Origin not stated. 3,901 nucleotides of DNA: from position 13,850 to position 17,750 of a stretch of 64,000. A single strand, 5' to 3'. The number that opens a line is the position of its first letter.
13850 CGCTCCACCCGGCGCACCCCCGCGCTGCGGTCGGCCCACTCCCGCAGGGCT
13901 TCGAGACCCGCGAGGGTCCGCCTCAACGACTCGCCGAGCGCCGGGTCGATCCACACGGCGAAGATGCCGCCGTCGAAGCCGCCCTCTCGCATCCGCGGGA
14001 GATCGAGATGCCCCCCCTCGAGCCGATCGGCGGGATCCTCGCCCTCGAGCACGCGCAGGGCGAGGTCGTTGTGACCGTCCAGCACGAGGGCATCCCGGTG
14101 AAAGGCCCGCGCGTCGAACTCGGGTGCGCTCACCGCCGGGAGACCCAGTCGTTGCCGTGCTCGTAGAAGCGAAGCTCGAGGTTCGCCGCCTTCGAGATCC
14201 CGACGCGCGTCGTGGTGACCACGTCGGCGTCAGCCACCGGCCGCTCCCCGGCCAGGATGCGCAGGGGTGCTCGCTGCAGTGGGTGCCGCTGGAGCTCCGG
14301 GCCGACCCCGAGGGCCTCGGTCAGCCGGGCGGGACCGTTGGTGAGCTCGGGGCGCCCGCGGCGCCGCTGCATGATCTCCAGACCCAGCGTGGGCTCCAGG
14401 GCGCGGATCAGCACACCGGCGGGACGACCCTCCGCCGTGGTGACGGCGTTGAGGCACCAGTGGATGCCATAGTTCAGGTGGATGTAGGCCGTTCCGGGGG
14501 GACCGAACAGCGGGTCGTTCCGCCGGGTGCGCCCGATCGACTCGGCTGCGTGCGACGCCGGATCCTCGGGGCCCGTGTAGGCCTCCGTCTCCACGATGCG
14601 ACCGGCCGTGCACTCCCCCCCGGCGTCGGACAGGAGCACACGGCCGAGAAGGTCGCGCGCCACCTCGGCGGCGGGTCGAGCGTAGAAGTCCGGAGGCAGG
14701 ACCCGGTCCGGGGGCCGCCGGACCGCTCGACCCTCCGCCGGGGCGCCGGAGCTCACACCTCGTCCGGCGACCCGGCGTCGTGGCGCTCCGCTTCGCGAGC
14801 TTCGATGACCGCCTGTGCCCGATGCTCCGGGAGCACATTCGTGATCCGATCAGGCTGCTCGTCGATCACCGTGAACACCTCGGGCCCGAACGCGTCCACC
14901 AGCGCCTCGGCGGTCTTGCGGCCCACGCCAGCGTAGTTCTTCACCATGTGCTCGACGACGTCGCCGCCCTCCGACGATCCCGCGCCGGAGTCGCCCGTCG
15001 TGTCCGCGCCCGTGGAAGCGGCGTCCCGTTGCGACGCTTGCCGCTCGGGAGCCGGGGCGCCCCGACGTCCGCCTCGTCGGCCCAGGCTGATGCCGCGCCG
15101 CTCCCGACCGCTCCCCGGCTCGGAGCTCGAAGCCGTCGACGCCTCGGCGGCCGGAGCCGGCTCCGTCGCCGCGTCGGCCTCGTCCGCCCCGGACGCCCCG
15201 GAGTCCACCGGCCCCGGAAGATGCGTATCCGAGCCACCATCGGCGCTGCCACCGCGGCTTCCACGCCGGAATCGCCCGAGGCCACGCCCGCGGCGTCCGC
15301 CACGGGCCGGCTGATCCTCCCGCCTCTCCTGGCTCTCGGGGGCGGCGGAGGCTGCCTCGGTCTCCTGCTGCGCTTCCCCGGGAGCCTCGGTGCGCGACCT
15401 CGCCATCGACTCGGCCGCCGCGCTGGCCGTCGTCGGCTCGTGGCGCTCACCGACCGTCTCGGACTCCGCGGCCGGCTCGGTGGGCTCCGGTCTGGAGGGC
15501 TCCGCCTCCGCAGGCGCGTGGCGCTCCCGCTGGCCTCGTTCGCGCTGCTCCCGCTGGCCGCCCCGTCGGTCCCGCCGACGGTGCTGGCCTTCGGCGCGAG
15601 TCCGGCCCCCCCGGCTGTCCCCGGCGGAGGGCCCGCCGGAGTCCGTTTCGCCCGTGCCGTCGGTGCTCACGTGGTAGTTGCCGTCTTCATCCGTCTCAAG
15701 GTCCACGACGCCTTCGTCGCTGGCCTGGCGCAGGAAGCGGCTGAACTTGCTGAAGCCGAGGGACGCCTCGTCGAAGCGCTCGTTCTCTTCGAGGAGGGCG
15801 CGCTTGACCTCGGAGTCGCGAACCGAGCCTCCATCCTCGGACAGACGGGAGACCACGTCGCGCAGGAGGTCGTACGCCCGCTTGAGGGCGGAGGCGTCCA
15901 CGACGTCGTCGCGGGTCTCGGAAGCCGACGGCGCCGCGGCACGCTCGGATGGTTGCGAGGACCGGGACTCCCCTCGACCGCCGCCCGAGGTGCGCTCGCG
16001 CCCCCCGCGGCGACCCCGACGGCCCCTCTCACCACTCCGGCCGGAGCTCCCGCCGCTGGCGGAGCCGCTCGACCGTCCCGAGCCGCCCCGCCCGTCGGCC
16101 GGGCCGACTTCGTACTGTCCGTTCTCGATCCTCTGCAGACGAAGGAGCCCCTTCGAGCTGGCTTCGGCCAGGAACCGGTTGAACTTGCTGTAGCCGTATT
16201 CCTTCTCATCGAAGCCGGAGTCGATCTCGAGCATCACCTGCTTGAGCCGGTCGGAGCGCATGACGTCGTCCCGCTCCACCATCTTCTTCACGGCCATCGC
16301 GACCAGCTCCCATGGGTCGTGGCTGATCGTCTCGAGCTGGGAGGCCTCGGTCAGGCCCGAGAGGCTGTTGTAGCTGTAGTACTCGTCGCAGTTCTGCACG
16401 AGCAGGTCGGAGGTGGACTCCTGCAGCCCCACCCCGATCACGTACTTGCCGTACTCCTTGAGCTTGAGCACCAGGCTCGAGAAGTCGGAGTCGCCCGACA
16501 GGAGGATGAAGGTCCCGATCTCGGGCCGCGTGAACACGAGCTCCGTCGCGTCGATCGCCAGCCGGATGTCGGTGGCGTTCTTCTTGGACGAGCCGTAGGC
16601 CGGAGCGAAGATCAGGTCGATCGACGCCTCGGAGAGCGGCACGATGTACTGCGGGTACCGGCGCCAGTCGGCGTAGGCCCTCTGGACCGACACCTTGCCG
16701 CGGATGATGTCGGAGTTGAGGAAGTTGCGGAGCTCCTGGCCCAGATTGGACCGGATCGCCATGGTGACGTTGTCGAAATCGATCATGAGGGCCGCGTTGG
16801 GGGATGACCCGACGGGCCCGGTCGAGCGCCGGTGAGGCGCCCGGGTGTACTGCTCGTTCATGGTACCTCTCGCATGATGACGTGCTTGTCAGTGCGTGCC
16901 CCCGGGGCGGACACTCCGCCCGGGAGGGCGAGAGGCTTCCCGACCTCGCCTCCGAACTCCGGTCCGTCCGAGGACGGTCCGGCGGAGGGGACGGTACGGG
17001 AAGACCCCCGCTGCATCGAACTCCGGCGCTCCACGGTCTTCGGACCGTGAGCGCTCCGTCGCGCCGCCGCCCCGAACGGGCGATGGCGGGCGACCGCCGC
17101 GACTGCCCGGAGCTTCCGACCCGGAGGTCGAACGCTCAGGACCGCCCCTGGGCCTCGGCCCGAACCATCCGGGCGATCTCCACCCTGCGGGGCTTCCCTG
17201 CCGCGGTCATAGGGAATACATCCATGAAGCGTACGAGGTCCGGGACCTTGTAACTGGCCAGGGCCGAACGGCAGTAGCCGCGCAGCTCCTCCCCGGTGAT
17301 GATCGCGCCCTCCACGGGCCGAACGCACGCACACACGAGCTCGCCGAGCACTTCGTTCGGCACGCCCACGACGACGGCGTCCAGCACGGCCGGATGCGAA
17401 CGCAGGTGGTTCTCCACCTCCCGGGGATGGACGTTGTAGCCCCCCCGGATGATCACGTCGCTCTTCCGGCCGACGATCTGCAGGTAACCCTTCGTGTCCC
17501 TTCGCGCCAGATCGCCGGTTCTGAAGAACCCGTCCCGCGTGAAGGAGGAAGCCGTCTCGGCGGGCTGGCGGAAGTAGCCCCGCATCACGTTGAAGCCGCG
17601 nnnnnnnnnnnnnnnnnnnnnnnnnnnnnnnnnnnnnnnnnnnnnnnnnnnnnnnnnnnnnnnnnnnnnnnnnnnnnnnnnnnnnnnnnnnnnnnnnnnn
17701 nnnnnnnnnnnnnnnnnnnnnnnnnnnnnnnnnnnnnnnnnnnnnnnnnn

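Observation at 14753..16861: MARF1/limkain-like architecture in a bacterium: NYN nuclease + two OST-HTH/LOTUS domains + about 240-aa RG/RS/E-rich disordered linkers + C-terminal HhH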

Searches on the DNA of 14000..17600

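Call 24: search_rna_families(source=window, start=14000, end=17600, threshold=evalue, max_evalue=1)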
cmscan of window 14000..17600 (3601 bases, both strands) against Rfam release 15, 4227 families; matches with E-value up to 1: 2.
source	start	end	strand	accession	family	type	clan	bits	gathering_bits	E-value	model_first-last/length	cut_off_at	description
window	15385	15437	-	RF01275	sR22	Gene; snRNA; snoRNA; CD-box;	-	23.4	40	0.085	1-58/58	no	Small nucleolar RNA sR22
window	16093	16143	-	RF01625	ceN28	Gene; snRNA; snoRNA; CD-box;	-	20.5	70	0.6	1-88/88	no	Caenorhabditis snoRNA ceN28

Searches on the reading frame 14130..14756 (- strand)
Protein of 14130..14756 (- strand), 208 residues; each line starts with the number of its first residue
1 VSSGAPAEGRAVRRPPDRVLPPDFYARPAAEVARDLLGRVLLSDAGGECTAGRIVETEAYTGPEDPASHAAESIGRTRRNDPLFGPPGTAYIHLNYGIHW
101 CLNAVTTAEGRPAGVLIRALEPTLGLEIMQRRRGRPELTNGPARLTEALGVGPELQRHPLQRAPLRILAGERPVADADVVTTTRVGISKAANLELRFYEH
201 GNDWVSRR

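Call 19: search_protein_families(library=pfam, proteins=[window:14130-14756:-], max_evalue=0.00001)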
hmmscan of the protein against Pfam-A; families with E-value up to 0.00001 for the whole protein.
window:14130-14756:- (208 aa): 1 family
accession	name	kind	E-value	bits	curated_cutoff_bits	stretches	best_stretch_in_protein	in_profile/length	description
PF02245.21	Pur_DNA_glyco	-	3.8e-59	199.5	27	1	23-202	1-180/181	Methylpurine-DNA glycosylase (MPG)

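Call 66: search_protein_families(library=ncbifam, proteins=[window:14130-14756:-], max_evalue=1e-10)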
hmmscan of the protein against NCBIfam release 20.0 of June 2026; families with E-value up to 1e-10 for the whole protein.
window:14130-14756:- (208 aa): 6 families
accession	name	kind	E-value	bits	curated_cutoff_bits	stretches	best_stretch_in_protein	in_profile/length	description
NF002003.0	PRK00802.1-3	equivalog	3.8e-55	186.4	182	1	19-207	6-193/203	DNA-3-methyladenine glycosylase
TIGR00567.1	3mg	subfamily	1.5e-47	161.6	116.35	1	20-206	1-192/192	DNA-3-methyladenine glycosylase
NF002001.0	PRK00802.1-1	equivalog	1.2e-42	145.8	272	1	20-207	3-201/202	DNA-3-methyladenine glycosylase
NF002002.0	PRK00802.1-2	equivalog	7.6e-39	133.2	249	1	20-207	6-195/197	DNA-3-methyladenine glycosylase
NF002004.0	PRK00802.1-4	equivalog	1.4e-31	109.4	211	1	19-197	6-167/182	DNA-3-methyladenine glycosylase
NF002005.0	PRK00802.1-5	equivalog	3e-13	50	229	1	16-122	5-105/230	DNA-3-methyladenine glycosylase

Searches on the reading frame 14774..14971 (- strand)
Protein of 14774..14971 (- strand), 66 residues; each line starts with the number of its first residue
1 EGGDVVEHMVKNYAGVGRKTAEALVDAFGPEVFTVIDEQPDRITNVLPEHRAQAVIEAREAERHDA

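Call 29: search_solved_structures(query=A2, max_evalue=10, show_alignments=4)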
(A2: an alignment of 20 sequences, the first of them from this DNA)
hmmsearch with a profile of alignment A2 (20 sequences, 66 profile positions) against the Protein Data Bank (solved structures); distinct sequences matched with E-value up to 10: 23.
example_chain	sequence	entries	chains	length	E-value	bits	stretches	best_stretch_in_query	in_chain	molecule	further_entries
2bhn_A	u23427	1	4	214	0.00026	24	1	11-30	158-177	XPF ENDONUCLEASE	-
2bgw_A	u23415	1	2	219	0.00027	23.9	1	11-30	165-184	XPF ENDONUCLEASE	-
2csb_A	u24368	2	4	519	0.0021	21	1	14-30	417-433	Topoisomerase V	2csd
4gfj_A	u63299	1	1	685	0.0049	19.9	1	14-30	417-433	Topoisomerase V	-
8df7_A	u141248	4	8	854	0.0085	19.1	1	14-30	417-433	Topoisomerase V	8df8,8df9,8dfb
5hm5_A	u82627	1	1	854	0.0088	19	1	14-30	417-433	Topoisomerase V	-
7x7q_A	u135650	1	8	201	0.0091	19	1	13-61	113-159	Holliday junction ATP-dependent DNA helicase RuvA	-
7x5a_A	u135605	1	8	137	0.091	15.8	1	13-28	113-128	Holliday junction ATP-dependent DNA helicase RuvA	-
1d8l_A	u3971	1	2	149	0.26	14.3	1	5-28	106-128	PROTEIN (HOLLIDAY JUNCTION DNA HELICASE RUVA)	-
7qrh_AAA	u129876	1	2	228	0.27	14.3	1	23-49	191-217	Aspartate/glutamate/uridylate kinase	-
1p59_A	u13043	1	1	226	0.3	14.2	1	13-45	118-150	Endonuclease III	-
7pbu_A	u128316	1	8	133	0.38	13.8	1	13-28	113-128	Holliday junction ATP-dependent DNA helicase RuvA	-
3pko_A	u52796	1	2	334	0.41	13.7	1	4-40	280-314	Geranylgeranyl pyrophosphate synthase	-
3n3d_A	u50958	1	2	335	0.41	13.7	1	4-40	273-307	Geranylgeranyl pyrophosphate synthase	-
1cuk_A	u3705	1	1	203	0.43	13.6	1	6-28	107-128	RUVA PROTEIN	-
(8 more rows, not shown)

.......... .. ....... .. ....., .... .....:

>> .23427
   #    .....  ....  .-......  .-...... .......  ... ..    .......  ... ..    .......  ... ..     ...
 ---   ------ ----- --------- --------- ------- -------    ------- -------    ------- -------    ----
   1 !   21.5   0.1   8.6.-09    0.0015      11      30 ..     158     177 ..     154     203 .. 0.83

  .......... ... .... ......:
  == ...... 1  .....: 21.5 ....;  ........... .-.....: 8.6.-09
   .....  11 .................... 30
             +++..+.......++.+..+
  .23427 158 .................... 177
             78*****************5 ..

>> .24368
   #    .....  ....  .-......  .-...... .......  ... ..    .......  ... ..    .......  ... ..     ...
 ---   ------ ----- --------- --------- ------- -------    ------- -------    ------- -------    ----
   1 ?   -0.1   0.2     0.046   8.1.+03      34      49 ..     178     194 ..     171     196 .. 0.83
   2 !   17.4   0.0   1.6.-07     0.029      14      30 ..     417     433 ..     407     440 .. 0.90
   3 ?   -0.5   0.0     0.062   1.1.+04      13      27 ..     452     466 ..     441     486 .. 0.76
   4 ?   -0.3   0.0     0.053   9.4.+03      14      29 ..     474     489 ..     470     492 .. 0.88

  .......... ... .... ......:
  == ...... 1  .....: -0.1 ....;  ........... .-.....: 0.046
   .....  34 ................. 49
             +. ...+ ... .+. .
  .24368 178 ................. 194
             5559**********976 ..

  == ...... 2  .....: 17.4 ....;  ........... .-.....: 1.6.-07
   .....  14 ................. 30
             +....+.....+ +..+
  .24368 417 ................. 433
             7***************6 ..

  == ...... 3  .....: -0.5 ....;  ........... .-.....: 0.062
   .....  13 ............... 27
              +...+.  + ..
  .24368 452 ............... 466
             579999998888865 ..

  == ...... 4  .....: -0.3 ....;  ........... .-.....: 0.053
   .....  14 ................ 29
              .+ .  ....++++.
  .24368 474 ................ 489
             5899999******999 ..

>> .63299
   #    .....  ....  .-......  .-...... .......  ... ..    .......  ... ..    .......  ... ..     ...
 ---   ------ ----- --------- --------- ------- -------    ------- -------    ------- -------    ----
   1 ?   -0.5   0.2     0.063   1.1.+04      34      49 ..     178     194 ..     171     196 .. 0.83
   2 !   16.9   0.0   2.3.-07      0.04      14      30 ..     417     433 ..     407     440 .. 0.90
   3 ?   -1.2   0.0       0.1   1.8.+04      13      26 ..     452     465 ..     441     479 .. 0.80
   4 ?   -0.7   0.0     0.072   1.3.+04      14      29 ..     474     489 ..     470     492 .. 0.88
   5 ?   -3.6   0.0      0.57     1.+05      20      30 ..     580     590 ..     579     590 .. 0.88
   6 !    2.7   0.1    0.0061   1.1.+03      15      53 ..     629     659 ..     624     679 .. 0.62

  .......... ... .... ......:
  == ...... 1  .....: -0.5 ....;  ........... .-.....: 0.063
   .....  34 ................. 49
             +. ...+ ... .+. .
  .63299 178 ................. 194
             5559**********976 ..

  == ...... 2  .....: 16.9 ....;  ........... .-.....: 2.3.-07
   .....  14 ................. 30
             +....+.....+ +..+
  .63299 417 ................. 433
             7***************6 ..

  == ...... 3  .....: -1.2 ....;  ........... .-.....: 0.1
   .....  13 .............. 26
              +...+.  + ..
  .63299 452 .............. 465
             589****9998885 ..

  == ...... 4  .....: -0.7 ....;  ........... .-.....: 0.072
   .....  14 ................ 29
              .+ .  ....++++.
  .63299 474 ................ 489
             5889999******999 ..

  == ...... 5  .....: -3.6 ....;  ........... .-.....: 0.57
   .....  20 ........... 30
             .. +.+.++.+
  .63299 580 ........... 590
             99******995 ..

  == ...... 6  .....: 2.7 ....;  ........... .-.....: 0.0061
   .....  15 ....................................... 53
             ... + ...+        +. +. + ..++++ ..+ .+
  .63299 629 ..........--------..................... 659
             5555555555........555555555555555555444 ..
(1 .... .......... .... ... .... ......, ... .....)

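Call 30: search_protein_families(library=pfam, alignment_id=A2, max_evalue=1)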
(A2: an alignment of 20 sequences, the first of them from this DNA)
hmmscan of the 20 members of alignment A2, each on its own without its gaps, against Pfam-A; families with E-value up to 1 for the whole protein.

A. member 1, seq(66 aa): 4 families
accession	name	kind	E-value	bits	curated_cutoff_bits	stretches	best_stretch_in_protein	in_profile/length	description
PF14520.12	HHH_5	-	0.0011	19.8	27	1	15-58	9-54/57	Helix-hairpin-helix domain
PF00633.29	HHH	-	0.079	13.3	24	1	15-26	18-29/30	Helix-hairpin-helix motif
PF01367.25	5_3_exonuc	-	0.089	13.7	40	1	11-56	21-69/97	5'-3' exonuclease, C-terminal SAM fold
PF02254.24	TrkA_N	-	0.096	13.4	23.8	1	15-56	8-46/116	TrkA-N domain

B. families by the number of members that match (of 20 scanned): 17 families
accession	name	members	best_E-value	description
PF14520.12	HHH_5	17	4.4e-06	Helix-hairpin-helix domain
PF01367.25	5_3_exonuc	17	0.0031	5'-3' exonuclease, C-terminal SAM fold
PF14490.11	HHH_RecD2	9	0.022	ATP-dependent RecD2 DNA helicase HHH domain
PF21176.3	RecR_HhH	8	0.0027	RecR, helix-hairpin-helix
PF16901.10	DAO_C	8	0.0031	C-terminal domain of alpha-glycerophosphate oxidase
PF10391.15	DNA_pol_lambd_f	8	0.0082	Fingers domain of DNA polymerase lambda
PF02254.24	TrkA_N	6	0.00063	TrkA-N domain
PF11798.14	IMS_HHH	6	0.01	IMS family HHH motif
PF22733.1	NNH1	5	0.0017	NACHT N-terminal Helical domain 1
PF00633.29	HHH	5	0.0062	Helix-hairpin-helix motif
PF12826.13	HHH_2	3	0.084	Helix-hairpin-helix motif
PF05402.18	PqqD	2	0.028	Coenzyme PQQ synthesis protein D (PqqD)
PF16945.10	Phage_r1t_holin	1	0.033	Putative lactococcus lactis phage r1t holin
PF07505.17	DUF5131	1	0.092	Protein of unknown function (DUF5131)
PF22525.1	H2TH_5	1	0.1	S13-like H2TH domain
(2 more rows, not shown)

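Call 38: predict_structure(alignment_id=A2)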
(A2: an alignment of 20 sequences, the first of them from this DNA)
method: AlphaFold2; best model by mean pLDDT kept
length: 66 residues; sequences in the alignment: 20
mean_pLDDT: 91.1   pTM: 0.74
mean pLDDT of the five models: 91.1, 90.4, 89.6, 89.1, 88.7
residues with pLDDT >= 90: 56; 70-90: 6; 50-70: 4; < 50: 0
segments of 3 or more residues with pLDDT < 50: none
pLDDT, mean of each block of 10 residues (from residue 1): 82 93 94 94 94 94 82
secondary structure, 60 per line:
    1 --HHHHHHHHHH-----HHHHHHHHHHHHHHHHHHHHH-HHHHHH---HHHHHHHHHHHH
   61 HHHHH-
elements in order: H3-12 H18-38 H40-45 H49-65

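Call 57: find_homologous_proteins(query=A2, max_evalue=0.001)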
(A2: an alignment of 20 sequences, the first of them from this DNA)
Query A2 (20 sequences) (66 aa, profile of the alignment): 43 proteins with E <= 0.001 among 1321 candidates.
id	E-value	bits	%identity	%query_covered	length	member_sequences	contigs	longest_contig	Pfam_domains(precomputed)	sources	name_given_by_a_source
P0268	5.3e-29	118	61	89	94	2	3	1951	-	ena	-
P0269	2.3e-28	115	57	95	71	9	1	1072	-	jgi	jgi:hypothetical protein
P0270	3.0e-28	115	59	89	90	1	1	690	-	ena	-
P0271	5.2e-28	114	58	89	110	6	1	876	-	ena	-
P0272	5.2e-28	114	57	92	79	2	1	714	-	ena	-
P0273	8.3e-28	114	61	86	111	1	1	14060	-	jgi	jgi:hypothetical protein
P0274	2.2e-27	112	64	89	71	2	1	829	-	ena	-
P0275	2.4e-27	112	61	89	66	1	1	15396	PF14520.13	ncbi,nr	ncbi:MAG: hypothetical protein Q8W46_00785, partial [Candidatus Palauibacterales bacterium]|nr:hypot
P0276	4.8e-27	111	60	91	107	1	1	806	-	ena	-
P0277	5.1e-27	111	60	88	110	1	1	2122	-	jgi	jgi:hypothetical protein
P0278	8.5e-27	110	57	88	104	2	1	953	-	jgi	jgi:hypothetical protein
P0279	1.5e-26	110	57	91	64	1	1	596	-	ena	-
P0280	1.8e-26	109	61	89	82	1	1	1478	PF14520.13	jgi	jgi:hypothetical protein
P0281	1.8e-26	109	61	89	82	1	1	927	PF14520.13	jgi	jgi:hypothetical protein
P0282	3.3e-26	109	57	91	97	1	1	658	PF23139.2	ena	-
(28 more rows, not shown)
